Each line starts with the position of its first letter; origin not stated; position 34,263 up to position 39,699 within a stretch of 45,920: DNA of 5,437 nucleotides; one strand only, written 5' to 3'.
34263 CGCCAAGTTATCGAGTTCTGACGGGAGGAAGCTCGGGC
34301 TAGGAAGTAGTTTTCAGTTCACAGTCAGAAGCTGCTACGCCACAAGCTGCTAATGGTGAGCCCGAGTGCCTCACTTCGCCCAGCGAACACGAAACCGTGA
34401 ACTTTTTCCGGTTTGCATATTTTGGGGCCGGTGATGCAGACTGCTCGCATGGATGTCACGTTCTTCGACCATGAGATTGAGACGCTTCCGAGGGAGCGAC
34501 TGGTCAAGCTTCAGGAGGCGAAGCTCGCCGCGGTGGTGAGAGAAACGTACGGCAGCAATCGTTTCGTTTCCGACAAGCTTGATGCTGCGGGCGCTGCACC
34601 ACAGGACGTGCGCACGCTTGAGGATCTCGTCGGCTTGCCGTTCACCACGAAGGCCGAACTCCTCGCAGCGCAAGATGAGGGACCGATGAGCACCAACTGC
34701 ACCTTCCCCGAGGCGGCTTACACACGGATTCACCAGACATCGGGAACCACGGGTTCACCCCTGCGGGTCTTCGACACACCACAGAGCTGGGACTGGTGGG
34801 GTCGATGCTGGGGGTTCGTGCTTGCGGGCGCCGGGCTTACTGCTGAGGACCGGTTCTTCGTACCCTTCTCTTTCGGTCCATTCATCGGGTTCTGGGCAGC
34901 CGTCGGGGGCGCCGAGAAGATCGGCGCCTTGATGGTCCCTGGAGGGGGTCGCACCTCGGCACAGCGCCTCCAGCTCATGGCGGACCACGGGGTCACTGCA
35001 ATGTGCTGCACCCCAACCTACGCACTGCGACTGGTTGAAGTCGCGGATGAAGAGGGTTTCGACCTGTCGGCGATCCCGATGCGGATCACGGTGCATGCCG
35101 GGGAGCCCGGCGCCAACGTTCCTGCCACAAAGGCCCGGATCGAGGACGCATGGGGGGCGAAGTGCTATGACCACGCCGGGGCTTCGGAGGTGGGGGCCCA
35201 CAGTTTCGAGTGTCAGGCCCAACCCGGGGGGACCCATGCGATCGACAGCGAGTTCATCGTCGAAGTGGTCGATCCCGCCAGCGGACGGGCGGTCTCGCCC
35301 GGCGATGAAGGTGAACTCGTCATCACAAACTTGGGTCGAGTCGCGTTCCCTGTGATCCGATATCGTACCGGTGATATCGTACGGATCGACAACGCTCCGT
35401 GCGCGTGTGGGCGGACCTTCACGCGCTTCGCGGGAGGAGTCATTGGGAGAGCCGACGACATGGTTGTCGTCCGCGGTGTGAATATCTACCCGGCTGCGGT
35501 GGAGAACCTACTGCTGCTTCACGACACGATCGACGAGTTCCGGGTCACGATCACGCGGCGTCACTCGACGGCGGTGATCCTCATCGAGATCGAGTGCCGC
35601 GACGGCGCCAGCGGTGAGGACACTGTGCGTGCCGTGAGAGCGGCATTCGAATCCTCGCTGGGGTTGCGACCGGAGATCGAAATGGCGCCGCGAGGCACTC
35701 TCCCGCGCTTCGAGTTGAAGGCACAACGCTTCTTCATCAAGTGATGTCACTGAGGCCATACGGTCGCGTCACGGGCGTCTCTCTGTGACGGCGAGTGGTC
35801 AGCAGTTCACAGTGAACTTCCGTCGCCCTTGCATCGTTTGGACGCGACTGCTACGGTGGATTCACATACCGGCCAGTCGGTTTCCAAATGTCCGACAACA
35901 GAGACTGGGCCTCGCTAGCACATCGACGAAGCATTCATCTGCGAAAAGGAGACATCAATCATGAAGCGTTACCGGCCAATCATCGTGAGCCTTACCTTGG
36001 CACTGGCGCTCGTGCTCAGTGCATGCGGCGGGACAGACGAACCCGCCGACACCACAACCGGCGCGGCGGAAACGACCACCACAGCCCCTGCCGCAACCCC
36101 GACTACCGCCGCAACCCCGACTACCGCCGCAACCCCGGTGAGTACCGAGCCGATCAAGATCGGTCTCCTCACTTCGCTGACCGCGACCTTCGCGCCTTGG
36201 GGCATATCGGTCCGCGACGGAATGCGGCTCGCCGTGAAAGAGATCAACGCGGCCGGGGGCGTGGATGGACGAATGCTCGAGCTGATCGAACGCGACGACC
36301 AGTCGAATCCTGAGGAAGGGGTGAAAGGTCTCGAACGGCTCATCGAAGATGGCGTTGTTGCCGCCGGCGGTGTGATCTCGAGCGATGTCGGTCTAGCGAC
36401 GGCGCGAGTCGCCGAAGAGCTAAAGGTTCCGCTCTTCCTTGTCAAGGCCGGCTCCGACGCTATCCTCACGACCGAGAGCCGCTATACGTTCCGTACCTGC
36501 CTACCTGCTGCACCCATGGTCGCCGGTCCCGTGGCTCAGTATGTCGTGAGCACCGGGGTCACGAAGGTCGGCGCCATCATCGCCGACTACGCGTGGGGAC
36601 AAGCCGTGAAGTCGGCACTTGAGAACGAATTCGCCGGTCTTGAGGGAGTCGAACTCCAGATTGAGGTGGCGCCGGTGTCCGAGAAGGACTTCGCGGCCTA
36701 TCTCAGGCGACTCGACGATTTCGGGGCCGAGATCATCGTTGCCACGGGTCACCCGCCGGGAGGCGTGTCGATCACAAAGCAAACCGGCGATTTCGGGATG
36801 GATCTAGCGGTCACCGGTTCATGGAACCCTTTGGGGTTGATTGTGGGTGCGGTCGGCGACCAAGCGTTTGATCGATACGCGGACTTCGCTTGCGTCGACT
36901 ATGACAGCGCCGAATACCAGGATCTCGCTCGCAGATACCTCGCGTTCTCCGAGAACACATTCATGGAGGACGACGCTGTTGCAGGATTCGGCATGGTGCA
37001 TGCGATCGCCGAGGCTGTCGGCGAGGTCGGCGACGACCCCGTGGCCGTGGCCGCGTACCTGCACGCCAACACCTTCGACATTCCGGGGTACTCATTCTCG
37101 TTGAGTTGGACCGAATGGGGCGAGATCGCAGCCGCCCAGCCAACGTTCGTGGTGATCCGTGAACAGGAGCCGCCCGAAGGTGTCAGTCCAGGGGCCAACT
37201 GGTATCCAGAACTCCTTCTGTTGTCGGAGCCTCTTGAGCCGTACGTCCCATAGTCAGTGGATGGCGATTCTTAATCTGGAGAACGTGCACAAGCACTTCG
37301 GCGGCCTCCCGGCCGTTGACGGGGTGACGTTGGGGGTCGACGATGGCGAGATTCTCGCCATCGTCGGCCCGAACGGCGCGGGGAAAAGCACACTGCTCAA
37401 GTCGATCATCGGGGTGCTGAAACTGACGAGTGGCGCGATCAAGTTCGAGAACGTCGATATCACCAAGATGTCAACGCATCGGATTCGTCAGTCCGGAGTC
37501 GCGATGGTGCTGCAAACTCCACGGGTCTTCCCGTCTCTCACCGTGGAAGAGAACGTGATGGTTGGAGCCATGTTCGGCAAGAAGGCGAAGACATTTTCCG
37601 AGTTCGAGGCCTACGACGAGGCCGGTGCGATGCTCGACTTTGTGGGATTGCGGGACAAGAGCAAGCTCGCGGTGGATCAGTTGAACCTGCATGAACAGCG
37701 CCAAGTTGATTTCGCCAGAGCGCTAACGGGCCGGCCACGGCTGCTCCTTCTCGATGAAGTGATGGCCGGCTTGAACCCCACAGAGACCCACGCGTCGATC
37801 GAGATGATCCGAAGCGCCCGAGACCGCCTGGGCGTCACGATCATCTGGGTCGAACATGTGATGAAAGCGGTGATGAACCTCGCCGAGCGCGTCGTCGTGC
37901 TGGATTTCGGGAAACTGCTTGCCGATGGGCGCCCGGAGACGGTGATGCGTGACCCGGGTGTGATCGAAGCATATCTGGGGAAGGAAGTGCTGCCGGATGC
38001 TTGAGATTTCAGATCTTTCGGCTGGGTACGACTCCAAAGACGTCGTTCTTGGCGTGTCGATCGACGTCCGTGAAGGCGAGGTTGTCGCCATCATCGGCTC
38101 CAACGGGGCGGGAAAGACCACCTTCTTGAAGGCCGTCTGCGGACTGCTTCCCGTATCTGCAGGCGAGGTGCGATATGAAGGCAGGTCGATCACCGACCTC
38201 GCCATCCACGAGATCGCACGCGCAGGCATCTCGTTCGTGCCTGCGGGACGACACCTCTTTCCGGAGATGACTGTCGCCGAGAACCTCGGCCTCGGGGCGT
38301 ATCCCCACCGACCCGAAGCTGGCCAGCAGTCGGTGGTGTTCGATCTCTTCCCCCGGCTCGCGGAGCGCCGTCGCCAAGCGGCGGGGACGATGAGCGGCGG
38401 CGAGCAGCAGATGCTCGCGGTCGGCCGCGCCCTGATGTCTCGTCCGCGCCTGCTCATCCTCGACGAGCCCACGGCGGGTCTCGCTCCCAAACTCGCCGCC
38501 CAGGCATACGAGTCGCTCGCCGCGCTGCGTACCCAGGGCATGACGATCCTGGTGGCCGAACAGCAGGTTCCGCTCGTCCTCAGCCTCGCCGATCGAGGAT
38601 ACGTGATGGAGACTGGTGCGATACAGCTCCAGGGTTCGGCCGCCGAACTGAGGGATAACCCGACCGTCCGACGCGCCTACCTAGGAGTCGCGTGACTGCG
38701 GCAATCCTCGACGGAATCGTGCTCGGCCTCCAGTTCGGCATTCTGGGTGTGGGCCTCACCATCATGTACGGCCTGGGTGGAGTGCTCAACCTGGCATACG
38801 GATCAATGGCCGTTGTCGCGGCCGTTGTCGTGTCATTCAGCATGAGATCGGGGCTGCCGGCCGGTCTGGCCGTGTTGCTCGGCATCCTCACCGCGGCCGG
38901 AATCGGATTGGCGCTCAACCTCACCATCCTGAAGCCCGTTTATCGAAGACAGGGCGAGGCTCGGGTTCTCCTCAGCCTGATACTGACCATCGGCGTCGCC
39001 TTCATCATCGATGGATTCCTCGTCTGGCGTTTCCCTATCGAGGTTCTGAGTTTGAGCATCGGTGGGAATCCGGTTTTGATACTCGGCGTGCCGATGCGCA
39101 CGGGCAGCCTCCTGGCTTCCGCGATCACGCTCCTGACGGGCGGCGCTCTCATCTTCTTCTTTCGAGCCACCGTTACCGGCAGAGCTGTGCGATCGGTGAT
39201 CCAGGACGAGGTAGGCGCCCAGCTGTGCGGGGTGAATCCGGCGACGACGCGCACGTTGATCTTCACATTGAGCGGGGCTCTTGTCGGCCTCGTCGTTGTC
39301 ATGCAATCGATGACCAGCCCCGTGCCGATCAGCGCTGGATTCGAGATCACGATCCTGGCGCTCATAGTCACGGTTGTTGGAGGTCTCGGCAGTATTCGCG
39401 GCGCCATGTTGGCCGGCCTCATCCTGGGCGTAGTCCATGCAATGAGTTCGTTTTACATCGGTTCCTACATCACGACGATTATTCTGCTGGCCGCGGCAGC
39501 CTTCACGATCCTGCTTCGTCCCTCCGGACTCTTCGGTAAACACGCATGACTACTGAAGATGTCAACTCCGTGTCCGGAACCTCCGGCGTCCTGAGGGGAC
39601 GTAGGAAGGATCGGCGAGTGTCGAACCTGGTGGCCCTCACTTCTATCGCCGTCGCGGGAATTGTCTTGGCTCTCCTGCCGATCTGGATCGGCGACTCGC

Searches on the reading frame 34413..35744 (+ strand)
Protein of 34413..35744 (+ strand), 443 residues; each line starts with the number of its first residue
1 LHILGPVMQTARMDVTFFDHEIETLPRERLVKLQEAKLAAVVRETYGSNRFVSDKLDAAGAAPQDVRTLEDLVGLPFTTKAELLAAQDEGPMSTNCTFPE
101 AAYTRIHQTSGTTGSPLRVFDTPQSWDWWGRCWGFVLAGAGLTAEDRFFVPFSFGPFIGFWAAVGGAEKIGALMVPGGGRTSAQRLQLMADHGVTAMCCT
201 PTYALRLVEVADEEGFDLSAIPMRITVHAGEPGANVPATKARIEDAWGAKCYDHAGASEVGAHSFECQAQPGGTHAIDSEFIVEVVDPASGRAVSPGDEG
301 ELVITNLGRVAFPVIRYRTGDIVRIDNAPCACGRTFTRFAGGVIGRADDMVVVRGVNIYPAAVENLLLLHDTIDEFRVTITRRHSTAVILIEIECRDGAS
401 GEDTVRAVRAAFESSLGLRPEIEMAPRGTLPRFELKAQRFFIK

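Call 6: search_protein_families(library=ncbifam, proteins=[window:34413-35744:+], max_evalue=0.00001)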
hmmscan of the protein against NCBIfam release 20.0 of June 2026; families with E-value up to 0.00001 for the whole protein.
window:34413-35744:+ (443 aa): 19 families
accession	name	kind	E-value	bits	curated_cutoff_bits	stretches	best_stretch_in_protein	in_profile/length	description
NF041878.1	paak_haloarch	equivalog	1.5e-83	280.7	700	1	20-439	3-422/427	phenylacetate--CoA ligase PaaK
TIGR02155.1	PA_CoA_ligase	equivalog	5.7e-71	239.2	646.3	1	23-441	1-419/422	phenylacetate--CoA ligase PaaK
NF053551.1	FlxY_rubin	equivalog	2.8e-47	161.4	520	1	24-434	3-409/424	flexirubin biosynthesis putative acyl-CoA ligase FlxY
NF045666.1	DVU1553_fam_AMP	equivalog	1.9e-37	129.1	300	1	180-339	169-324/331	DVU_1553 family AMP-dependent CoA ligase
TIGR03335.1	F390_ftsA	equivalog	3.4e-31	108.4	458.7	1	17-398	1-385/445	coenzyme F390 synthetase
NF041217.1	BagE_FevW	exception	9.8e-30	103.8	800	1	33-439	16-401/424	bagremycin/ferroverdin synthetase BagE/FevW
NF005801.1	PRK07656.1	equivalog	1.9e-13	49.9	657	1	79-229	139-289/500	FadD3 family acyl-CoA ligase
NF009071.0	PRK12406.1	subfamily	3.6e-13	48.8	701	1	104-400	156-456/510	acyl-CoA synthetase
NF009233.0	PRK12583.1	subfamily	3.6e-10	38.9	832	1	105-379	205-482/558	fatty acid CoA ligase family protein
NF004837.0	PRK06187.1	subfamily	3.5e-08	32.2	476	0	345-378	420-453/531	long-chain-fatty-acid--CoA ligase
TIGR01733.1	AA-adenyl-dom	subfamily_domain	1.8e-07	30.3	317.4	0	101-305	122-325/409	amino acid adenylation domain-containing protein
TIGR02304.1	aden_form_hyp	equivalog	3.7e-07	29.5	251.9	1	303-388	283-373/430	F390 synthetase-related protein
NF047394.1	AcylCoAsynMbcS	equivalog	6e-07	28.4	850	0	161-233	228-299/525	acyl-CoA synthetase MbcS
NF006181.0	PRK08314.1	subfamily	6.8e-07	27.9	705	0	105-305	208-404/563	long-chain-fatty-acid--CoA ligase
NF052580.1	Str24CoAsynCasG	equivalog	9.3e-07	27.5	750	1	178-378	274-480/548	steroid-24-oyl-CoA synthetase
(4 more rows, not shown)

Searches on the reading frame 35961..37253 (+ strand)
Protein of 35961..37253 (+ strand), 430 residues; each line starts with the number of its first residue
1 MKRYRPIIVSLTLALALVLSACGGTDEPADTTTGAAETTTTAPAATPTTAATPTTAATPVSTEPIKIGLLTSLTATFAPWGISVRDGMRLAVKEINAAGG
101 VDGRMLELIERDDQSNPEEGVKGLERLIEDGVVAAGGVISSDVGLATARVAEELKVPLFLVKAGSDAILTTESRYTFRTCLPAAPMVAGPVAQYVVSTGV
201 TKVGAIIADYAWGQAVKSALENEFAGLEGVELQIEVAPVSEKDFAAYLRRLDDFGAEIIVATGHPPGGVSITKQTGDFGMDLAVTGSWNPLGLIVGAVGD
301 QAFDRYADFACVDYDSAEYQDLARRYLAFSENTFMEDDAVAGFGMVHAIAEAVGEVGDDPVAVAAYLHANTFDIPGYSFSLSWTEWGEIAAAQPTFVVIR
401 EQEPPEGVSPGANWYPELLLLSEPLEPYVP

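Call 6: search_protein_families(library=ncbifam, proteins=[window:35961-37253:+], max_evalue=0.00001)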
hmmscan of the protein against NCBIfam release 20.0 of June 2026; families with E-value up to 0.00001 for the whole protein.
window:35961-37253:+ (430 aa): 4 families
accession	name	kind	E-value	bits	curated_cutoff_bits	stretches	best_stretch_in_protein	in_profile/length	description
NF011933.0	PRK15404.1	subfamily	8.4e-23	81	477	1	51-390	13-351/370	high-affinity branched-chain amino acid ABC transporter substrate-binding protein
TIGR03407.1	urea_ABC_UrtA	exception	4.2e-14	52.2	492.75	1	65-282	1-218/361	urea ABC transporter substrate-binding protein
TIGR03669.1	urea_ABC_arch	equivalog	1.4e-11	44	494.8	1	65-260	1-193/375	urea ABC transporter substrate-binding protein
TIGR03863.1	PQQ_ABC_bind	subfamily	3.8e-07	29.4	413.6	1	86-388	15-304/347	ABC transporter, substrate binding protein, PQQ-dependent alcohol dehydrogenase system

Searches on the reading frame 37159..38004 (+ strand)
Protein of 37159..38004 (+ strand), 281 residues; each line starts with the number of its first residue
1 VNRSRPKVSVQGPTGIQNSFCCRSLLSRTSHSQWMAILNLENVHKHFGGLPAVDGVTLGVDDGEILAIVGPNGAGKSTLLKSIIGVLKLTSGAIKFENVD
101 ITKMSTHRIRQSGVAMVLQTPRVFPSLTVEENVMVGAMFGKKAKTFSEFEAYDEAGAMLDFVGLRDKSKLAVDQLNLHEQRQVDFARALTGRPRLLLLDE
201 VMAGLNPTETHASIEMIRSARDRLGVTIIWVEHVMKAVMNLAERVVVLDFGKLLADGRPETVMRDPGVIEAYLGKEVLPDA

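Call 9: search_protein_families(library=pfam, proteins=[window:37159-38004:+], max_evalue=0.001)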
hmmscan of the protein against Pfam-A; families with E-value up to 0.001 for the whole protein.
window:37159-38004:+ (281 aa): 9 families
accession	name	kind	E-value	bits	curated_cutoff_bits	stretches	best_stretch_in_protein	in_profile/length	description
PF00005.33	ABC_tran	-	9.4e-29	101.2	25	1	54-202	2-136/137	ABC transporter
PF12399.14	BCA_ABC_TP_C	-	2.6e-09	36.9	25.5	1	252-276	1-25/27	Branched-chain amino acid ATP-binding cassette transporter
PF02463.25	SMC_N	-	1.2e-06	28.5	40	1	64-240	25-206/220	RecF/RecN/SMC N terminal domain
PF13304.12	AAA_21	-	1.2e-05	25.9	27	1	65-83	1-19/304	AAA domain, putative AbiEii toxin, Type IV TA system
PF09818.15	ABC_ATPase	-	5.5e-05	22.8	23.2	0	58-83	75-99/283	P-loop domain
PF13476.12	AAA_23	-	0.0001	23.4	27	1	62-87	18-43/201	AAA domain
PF13555.12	AAA_29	-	0.0001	22.4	27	1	55-88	14-47/61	P-loop containing region of AAA domain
PF13401.12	AAA_22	-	0.00014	22.6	27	0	63-98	5-33/130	AAA domain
PF00931.28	NB-ARC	-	0.00088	19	23.5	0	61-99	16-52/248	NB-ARC domain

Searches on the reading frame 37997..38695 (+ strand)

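Call 9: search_protein_families(library=pfam, proteins=[window:37997-38695:+], max_evalue=0.001)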
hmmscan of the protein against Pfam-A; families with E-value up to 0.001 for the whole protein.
window:37997-38695:+ (232 aa): 6 families
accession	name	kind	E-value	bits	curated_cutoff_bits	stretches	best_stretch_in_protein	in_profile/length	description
PF00005.33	ABC_tran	-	2.7e-33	115.9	25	1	19-160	3-137/137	ABC transporter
PF13304.12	AAA_21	-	4.1e-09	37.4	27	0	30-47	2-19/304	AAA domain, putative AbiEii toxin, Type IV TA system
PF12399.14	BCA_ABC_TP_C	-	1.4e-05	25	25.5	1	213-231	6-24/27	Branched-chain amino acid ATP-binding cassette transporter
PF13476.12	AAA_23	-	0.00016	22.8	27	1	22-51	15-43/201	AAA domain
PF13555.12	AAA_29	-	0.00031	20.9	27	1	21-52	16-47/61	P-loop containing region of AAA domain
PF02463.25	SMC_N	-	0.00032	20.6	40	0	28-59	25-57/220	RecF/RecN/SMC N terminal domain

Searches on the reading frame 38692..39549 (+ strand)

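Call 9: search_protein_families(library=pfam, proteins=[window:38692-39549:+], max_evalue=0.001)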
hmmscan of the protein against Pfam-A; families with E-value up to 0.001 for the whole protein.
window:38692-39549:+ (285 aa): 1 family
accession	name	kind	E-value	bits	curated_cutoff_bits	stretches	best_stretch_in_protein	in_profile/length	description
PF02653.21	BPD_transp_2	-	3.6e-24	85.8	26.8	1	5-264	2-260/269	Branched-chain amino acid transport system / permease component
